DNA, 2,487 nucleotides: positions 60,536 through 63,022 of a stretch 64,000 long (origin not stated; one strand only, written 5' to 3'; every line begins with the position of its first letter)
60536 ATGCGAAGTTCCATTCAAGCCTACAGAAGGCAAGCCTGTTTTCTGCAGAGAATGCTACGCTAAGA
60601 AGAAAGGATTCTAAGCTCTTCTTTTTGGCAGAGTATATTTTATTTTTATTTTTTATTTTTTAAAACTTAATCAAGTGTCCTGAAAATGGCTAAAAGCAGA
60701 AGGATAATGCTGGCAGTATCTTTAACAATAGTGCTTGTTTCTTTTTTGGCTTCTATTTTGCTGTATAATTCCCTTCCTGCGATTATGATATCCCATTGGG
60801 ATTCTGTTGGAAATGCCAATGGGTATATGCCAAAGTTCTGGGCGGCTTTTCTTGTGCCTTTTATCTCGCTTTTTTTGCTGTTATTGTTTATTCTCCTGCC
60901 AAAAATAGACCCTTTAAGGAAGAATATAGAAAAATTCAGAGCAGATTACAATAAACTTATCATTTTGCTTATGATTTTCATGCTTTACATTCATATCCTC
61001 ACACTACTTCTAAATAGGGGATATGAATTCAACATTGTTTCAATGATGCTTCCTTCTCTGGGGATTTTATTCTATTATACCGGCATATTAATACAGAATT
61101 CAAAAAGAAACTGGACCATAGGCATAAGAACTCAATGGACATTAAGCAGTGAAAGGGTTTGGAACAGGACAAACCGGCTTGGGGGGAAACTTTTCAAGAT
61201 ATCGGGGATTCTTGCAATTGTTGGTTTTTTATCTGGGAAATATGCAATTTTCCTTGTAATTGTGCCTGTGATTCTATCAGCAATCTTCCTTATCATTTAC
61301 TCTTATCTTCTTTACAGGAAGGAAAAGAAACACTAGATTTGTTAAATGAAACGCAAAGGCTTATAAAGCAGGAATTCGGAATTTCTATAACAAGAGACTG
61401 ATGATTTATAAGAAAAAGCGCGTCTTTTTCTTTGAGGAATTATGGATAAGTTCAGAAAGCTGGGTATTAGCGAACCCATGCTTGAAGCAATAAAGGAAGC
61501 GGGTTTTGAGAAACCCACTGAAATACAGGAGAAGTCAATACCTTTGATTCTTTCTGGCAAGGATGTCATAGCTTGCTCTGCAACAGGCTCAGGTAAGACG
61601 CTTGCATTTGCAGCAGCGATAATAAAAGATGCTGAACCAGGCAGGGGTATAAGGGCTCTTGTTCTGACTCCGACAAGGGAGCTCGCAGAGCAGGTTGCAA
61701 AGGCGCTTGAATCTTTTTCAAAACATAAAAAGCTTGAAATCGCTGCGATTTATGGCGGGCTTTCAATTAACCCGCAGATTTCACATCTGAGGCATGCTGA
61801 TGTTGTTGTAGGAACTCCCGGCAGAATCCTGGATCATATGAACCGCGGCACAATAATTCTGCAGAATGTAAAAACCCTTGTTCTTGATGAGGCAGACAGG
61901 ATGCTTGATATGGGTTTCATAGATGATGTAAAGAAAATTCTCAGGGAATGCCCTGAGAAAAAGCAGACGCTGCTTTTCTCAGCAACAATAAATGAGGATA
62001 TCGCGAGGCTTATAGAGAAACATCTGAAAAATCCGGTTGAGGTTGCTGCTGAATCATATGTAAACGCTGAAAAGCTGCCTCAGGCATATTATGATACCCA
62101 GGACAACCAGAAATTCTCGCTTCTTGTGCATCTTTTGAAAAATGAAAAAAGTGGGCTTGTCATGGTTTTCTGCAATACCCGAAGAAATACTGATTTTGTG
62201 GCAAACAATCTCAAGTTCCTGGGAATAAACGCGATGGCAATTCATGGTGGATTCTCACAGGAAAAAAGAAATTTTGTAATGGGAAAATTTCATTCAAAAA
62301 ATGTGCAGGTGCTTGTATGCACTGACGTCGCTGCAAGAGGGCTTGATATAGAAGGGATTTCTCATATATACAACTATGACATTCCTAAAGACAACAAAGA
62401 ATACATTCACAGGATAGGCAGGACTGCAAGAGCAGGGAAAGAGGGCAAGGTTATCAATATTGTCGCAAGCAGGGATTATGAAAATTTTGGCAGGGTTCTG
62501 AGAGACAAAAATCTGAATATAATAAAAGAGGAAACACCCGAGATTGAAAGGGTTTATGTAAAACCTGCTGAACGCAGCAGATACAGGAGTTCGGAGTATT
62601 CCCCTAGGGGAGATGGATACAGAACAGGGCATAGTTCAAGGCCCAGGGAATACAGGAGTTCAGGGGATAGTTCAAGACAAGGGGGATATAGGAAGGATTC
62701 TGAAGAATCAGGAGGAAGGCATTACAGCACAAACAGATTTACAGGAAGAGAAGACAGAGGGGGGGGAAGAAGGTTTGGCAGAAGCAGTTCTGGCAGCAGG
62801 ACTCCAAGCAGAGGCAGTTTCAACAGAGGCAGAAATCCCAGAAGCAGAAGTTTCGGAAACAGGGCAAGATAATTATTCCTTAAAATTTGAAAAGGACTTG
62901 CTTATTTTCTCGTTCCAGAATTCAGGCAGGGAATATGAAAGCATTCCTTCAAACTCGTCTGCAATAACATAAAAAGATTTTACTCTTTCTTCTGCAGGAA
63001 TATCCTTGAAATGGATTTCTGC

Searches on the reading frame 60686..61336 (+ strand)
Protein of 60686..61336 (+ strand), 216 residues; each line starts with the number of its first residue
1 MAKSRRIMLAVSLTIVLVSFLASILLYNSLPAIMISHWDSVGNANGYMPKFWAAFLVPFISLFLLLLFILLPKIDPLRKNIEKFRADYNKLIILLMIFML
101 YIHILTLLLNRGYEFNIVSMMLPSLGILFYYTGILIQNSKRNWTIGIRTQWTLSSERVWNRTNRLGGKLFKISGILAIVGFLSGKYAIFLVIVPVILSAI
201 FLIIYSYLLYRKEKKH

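Call 83: search_protein_families(library=pfam, proteins=[window:60686-61336:+], max_evalue=0.001)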
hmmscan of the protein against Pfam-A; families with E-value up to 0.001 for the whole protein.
window:60686-61336:+ (216 aa): 2 families
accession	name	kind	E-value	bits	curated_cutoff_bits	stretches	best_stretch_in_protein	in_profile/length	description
PF13630.11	SdpI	-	8.8e-19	67.9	28.2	1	140-206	3-71/71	SdpI/YfhL protein family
PF07853.16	DUF1648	-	7.3e-13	48.4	28.7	1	15-61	2-48/49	Domain of unknown function (DUF1648)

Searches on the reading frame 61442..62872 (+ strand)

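Call 83: search_protein_families(library=pfam, proteins=[window:61442-62872:+], max_evalue=0.001)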
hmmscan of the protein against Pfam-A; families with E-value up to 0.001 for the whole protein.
window:61442-62872:+ (476 aa): 5 families
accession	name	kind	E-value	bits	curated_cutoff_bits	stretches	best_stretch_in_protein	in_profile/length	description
PF00270.35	DEAD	-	4.4e-53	179.9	26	1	26-189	1-166/167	DEAD/DEAH box helicase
PF00271.37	Helicase_C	-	2e-33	115.3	23.5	1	223-332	1-110/110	Helicase conserved C-terminal domain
PF04851.21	ResIII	-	4.4e-12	46.7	22.5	1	40-184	24-163/164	Type III restriction enzyme, res subunit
PF14617.12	CMS1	-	1.5e-05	24.9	35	1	61-178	116-228/250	U3-containing 90S pre-ribosomal complex subunit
PF07652.20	Flavi_DEAD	-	0.00036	21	21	0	48-93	13-57/148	Flavivirus DEAD domain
